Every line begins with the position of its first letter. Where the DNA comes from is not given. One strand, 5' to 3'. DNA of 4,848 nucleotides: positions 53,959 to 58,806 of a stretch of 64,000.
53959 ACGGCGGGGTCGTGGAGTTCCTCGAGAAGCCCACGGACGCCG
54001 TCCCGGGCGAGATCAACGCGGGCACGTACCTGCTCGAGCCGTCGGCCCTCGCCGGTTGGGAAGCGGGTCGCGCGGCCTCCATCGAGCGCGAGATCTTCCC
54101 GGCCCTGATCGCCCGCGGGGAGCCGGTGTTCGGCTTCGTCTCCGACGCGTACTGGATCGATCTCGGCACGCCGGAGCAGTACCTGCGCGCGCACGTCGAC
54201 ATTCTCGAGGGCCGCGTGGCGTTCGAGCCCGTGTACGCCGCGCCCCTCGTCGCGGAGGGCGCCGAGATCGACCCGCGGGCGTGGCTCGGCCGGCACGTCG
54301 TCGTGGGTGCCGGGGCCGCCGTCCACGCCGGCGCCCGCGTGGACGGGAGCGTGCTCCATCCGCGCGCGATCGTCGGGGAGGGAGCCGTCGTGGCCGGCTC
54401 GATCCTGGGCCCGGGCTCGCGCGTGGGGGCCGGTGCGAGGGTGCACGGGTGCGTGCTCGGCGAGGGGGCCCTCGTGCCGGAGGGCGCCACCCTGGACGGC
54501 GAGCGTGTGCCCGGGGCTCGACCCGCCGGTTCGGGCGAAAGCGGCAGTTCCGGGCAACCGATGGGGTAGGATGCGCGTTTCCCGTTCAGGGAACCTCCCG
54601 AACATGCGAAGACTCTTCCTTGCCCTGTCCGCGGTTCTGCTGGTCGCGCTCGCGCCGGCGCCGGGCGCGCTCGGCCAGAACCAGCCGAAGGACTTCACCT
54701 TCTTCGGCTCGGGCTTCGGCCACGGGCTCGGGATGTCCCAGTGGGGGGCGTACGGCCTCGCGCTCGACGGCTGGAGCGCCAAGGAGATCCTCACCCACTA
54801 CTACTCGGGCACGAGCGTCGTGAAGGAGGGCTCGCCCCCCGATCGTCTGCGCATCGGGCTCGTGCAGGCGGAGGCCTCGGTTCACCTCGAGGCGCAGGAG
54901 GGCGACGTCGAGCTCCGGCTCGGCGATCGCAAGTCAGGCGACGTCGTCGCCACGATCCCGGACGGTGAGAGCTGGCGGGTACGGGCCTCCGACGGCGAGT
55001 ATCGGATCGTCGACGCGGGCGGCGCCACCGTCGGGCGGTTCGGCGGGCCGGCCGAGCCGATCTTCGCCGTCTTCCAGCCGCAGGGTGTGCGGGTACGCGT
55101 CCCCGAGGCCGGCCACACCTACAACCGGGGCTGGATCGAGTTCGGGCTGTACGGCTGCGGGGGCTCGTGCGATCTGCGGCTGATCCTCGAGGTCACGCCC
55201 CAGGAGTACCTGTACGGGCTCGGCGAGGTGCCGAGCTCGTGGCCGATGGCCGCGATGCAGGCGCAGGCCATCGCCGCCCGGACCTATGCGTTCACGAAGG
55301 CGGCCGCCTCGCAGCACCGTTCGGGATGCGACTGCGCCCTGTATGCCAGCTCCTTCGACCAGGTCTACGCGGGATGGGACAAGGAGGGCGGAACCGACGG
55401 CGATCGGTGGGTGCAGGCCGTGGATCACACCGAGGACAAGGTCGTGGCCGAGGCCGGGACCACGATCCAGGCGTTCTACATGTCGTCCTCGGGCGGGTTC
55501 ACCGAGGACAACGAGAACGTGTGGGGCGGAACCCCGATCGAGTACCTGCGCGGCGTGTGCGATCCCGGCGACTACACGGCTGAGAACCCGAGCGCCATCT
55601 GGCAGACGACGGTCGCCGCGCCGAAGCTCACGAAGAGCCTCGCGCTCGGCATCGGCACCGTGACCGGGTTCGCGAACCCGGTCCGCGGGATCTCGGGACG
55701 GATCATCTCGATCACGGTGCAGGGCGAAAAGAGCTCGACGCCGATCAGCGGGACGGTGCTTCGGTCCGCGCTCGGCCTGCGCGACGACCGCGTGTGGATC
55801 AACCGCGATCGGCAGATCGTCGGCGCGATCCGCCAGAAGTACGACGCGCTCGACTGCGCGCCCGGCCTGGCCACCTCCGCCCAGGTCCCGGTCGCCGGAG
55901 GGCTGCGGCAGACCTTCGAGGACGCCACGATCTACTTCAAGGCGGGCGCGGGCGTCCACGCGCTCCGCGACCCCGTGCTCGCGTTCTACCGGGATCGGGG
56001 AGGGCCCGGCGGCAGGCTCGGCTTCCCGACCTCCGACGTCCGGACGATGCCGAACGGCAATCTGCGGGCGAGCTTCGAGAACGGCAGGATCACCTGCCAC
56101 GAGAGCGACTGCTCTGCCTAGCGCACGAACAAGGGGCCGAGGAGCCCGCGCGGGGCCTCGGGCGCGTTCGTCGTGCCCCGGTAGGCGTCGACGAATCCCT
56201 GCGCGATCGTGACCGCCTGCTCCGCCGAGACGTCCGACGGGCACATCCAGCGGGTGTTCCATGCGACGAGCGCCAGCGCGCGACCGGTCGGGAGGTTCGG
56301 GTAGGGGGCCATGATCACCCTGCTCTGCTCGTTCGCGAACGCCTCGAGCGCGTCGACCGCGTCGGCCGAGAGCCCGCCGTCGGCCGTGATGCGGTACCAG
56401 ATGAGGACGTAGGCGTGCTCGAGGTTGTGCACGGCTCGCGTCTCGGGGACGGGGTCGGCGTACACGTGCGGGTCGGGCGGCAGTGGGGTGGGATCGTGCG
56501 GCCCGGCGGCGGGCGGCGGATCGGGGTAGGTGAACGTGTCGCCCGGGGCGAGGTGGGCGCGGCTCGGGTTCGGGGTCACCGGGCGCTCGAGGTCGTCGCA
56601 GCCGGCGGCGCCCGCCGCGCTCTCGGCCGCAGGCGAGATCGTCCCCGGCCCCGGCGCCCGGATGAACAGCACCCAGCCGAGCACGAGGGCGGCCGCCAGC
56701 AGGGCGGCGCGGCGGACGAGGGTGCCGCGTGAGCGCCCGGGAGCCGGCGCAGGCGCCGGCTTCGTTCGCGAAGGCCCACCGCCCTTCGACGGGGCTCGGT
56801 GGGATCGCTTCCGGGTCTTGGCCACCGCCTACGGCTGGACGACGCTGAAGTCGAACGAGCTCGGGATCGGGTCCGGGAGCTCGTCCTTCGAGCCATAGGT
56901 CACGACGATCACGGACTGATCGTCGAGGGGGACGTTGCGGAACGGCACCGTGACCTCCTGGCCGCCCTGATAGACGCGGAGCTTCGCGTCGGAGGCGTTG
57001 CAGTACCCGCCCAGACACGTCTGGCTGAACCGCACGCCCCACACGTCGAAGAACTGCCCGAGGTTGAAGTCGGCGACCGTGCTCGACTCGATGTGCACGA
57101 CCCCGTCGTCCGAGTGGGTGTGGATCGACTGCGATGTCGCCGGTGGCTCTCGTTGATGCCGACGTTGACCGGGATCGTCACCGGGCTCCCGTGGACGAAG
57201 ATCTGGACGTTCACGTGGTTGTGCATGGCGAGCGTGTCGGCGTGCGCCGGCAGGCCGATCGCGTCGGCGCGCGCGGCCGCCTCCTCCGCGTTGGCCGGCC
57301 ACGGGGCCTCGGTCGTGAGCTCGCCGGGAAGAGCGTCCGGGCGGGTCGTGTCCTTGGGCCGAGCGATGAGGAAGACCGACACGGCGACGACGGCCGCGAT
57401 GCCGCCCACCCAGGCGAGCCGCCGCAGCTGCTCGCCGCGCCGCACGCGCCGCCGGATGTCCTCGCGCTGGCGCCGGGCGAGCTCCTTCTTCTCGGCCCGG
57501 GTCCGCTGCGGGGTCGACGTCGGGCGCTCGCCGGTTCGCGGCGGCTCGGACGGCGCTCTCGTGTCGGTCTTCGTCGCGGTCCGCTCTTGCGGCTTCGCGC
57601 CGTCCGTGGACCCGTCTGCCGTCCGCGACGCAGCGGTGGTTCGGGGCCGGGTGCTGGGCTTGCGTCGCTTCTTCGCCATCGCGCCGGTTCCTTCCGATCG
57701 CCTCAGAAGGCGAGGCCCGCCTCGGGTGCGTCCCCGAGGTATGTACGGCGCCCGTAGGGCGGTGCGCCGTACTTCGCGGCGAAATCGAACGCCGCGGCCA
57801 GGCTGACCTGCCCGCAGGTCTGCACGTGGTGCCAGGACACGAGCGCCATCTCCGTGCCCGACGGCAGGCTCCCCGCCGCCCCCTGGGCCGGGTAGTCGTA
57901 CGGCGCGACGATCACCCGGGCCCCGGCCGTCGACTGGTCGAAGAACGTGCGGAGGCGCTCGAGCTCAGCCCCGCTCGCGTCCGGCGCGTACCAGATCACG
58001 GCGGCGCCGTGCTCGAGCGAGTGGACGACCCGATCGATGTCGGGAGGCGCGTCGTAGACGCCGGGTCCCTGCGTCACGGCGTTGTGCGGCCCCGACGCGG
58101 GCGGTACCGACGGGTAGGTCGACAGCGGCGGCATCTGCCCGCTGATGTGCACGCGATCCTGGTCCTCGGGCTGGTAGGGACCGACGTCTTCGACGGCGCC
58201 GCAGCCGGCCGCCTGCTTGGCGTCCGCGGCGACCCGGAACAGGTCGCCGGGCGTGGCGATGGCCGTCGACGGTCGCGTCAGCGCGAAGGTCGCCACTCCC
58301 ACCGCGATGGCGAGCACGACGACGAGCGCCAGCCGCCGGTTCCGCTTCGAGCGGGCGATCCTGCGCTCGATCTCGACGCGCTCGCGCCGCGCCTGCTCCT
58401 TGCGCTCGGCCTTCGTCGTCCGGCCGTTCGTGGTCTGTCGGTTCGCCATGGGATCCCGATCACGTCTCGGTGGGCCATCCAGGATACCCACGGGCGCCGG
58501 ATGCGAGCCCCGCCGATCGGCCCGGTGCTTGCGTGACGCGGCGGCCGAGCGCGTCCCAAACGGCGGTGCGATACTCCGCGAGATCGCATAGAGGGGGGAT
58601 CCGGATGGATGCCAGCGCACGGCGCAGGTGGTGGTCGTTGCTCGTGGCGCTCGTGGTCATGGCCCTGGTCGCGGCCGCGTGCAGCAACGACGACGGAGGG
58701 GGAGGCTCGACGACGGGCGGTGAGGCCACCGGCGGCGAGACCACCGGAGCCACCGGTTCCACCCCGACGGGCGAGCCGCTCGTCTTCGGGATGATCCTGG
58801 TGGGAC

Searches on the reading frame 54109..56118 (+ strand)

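Call 55: search_protein_families(library=pfam, proteins=[window:54109-56118:+], max_evalue=0.0001)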
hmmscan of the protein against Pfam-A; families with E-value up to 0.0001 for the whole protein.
window:54109-56118:+ (670 aa): 2 families
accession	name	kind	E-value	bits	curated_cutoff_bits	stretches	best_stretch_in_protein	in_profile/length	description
PF08486.15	SpoIID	-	5.7e-14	53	23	1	356-446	5-95/97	Stage II sporulation protein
PF08310.17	LGFP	-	3.3e-11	43.8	22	1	586-635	2-53/53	LGFP repeat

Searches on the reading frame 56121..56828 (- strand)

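Call 55: search_protein_families(library=pfam, proteins=[window:56121-56828:-], max_evalue=0.0001)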
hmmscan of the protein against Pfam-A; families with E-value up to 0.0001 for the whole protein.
window:56121-56828:- (236 aa): 1 family
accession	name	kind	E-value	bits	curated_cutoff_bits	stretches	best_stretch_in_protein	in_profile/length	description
PF11303.13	DUF3105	-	1.1e-23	84.1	25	1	92-224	1-123/130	Protein of unknown function (DUF3105)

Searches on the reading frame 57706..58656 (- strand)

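Call 55: search_protein_families(library=pfam, proteins=[window:57706-58656:-], max_evalue=0.0001)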
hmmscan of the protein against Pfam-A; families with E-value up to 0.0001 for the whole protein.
window:57706-58656:- (317 aa): 1 family
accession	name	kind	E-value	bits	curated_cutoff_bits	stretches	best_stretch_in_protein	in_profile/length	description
PF11303.13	DUF3105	-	1.8e-20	73.7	25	1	180-299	9-118/130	Protein of unknown function (DUF3105)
